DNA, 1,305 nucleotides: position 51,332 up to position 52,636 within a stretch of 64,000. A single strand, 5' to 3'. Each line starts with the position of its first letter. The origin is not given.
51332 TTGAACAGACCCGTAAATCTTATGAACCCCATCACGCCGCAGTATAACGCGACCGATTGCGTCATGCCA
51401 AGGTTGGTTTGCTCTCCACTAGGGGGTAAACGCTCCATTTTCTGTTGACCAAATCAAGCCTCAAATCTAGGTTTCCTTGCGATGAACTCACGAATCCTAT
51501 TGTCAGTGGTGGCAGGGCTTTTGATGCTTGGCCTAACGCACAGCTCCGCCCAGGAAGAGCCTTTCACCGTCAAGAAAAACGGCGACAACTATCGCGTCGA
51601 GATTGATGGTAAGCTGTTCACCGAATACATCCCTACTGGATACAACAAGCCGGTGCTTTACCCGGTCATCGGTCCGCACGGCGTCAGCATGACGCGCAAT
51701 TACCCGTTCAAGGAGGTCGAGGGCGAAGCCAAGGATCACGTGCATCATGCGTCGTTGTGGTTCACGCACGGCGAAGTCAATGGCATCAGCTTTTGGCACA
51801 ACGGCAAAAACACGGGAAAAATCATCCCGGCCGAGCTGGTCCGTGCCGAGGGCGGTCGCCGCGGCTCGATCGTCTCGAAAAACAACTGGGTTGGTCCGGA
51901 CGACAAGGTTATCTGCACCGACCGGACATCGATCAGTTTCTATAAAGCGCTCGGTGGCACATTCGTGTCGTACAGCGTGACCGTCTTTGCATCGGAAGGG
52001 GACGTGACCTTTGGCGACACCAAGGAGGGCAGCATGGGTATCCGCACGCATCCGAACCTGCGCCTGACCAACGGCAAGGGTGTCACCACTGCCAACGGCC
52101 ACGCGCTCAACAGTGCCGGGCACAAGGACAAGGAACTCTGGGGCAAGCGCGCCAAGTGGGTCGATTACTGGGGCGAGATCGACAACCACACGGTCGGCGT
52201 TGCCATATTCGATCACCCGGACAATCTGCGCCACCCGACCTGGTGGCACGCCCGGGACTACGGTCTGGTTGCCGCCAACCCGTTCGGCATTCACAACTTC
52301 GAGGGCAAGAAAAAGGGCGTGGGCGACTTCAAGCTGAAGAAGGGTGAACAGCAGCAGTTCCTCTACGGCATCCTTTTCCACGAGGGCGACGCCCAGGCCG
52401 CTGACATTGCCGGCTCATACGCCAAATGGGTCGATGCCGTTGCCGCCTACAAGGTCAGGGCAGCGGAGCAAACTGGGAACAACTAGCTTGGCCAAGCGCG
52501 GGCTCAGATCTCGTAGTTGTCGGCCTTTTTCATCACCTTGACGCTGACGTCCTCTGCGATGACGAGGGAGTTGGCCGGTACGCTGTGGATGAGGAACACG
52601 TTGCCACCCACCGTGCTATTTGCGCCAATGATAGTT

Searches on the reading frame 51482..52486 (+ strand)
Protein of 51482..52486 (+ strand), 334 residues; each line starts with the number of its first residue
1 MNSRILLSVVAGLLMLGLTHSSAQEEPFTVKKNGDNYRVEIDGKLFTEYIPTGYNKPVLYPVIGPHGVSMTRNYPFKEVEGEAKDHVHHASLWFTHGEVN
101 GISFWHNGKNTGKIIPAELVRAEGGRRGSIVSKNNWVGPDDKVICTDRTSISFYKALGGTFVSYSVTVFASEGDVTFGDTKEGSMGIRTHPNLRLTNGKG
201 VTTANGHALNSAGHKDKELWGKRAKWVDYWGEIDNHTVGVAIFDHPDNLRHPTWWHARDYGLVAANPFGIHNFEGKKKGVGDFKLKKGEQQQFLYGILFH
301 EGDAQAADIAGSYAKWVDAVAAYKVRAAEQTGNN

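Call 9: search_protein_families(library=pfam, proteins=[window:51482-52486:+])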
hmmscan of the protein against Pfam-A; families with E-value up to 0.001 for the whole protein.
window:51482-52486:+ (334 aa): 1 family
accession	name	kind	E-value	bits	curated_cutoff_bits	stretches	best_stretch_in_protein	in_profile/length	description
PF14100.11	DUF6807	-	4.1e-60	204.1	27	1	38-312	3-268/270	Family of unknown function (DUF6807)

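Call 29: find_related_loci(query=window:51506-52486:+, collection=metagenome_contigs, flank=10000)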
Query window:51506-52486:+ (326 aa) in metagenome_contigs; peptide patterns used: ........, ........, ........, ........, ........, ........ (x = any residue, [..] = any of these).
81 stretches matched a pattern; 26 encode a relative of the query (tblastn E <= 1e-3); 26 distinct loci.
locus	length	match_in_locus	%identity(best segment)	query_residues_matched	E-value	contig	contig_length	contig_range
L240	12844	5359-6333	95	1-325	0e+0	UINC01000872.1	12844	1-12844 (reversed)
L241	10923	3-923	98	19-325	0e+0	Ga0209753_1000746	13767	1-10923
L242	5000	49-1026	90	1-326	0e+0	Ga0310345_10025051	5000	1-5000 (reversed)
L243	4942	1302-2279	90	1-326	0e+0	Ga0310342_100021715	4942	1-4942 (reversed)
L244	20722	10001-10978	90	1-326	0e+0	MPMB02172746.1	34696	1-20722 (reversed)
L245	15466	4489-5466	90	1-326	0e+0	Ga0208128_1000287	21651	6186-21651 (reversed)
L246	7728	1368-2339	89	1-324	0e+0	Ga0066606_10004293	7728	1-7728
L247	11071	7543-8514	89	1-324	0e+0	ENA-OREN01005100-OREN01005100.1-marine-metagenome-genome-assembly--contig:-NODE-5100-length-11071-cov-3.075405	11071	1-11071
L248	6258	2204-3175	91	1-324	0e+0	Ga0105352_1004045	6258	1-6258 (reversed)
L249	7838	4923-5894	90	1-324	0e+0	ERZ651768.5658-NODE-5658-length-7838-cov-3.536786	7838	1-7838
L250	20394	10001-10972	90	1-324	0e+0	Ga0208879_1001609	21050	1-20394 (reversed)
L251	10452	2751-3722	89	1-324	0e+0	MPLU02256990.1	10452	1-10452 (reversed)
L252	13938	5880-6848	90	1-323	0e+0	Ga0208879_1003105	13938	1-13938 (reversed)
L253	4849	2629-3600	89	1-324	0e+0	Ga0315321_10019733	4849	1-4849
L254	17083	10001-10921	91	4-310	0e+0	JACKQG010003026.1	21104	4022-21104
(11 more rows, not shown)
